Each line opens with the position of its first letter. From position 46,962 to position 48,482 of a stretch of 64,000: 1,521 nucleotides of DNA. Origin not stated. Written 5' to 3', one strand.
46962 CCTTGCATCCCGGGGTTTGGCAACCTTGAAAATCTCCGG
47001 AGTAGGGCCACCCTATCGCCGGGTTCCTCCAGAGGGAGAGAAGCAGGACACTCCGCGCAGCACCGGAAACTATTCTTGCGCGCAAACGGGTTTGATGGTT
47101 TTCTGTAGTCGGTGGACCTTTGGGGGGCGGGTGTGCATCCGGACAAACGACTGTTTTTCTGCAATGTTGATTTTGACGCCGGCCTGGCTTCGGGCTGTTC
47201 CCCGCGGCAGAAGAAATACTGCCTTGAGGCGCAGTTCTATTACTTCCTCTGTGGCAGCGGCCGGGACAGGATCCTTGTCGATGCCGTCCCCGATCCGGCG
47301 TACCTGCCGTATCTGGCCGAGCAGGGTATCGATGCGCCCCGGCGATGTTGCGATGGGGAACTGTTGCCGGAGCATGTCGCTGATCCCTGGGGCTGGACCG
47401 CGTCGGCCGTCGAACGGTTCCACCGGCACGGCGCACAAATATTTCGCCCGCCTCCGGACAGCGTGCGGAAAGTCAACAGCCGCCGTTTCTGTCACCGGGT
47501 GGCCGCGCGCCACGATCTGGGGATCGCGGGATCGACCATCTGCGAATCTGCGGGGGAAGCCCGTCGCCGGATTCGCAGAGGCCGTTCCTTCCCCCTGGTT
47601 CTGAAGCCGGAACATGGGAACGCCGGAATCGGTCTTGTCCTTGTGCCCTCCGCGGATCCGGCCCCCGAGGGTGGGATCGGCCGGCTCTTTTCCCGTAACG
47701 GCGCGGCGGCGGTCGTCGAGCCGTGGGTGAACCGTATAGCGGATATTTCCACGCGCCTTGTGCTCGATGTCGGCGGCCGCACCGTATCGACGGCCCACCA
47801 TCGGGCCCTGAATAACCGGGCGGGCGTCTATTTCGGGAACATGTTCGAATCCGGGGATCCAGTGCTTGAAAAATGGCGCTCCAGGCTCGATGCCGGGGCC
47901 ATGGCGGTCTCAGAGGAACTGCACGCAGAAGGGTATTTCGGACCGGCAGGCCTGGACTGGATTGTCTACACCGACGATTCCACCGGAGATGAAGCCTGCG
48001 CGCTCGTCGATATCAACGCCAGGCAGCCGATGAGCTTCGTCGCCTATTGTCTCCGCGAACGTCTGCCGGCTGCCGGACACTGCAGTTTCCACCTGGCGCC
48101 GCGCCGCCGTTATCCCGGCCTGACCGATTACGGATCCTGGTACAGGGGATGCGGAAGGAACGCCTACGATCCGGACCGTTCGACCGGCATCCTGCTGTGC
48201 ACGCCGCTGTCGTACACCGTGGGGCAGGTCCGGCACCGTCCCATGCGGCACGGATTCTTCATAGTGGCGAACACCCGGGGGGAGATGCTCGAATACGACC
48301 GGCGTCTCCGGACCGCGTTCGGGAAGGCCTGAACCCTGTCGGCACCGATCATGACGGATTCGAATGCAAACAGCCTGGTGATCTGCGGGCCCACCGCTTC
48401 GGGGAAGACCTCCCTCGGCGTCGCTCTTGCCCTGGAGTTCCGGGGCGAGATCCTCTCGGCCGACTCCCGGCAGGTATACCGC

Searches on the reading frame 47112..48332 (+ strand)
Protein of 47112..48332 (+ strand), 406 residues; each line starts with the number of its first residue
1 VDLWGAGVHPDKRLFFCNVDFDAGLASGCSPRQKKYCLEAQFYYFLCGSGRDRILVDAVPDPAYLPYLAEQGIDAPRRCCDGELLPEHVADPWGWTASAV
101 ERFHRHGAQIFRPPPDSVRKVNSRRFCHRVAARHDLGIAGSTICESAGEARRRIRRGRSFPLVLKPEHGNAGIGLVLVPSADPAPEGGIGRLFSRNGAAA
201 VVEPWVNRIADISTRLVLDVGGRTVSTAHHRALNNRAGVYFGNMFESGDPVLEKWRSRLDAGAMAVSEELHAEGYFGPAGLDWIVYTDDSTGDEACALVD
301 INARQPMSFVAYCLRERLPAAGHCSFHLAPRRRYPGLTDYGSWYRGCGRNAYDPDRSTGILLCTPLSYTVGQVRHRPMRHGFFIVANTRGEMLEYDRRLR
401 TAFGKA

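Call 9: search_protein_families(library=pfam, proteins=[window:47112-48332:+], max_evalue=0.01)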
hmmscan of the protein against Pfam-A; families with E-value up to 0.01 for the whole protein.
window:47112-48332:+ (406 aa): 1 family
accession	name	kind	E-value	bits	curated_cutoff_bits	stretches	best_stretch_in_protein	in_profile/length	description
PF02955.21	GSH-S_ATP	-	0.007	16.3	23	0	162-284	34-152/175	Prokaryotic glutathione synthetase, ATP-grasp domain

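Call 47: search_protein_families(library=ncbifam, proteins=[window:47112-48332:+], max_evalue=0.01)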
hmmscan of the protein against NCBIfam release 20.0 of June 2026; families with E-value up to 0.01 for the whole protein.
window:47112-48332:+ (406 aa): 2 families
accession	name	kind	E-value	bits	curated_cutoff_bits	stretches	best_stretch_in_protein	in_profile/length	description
NF003573.0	PRK05246.1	equivalog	0.0014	17.5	272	1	100-283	102-274/316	glutathione synthase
NF002563.0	PRK02186.1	subfamily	0.0021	16.4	625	1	124-286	108-264/890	argininosuccinate lyase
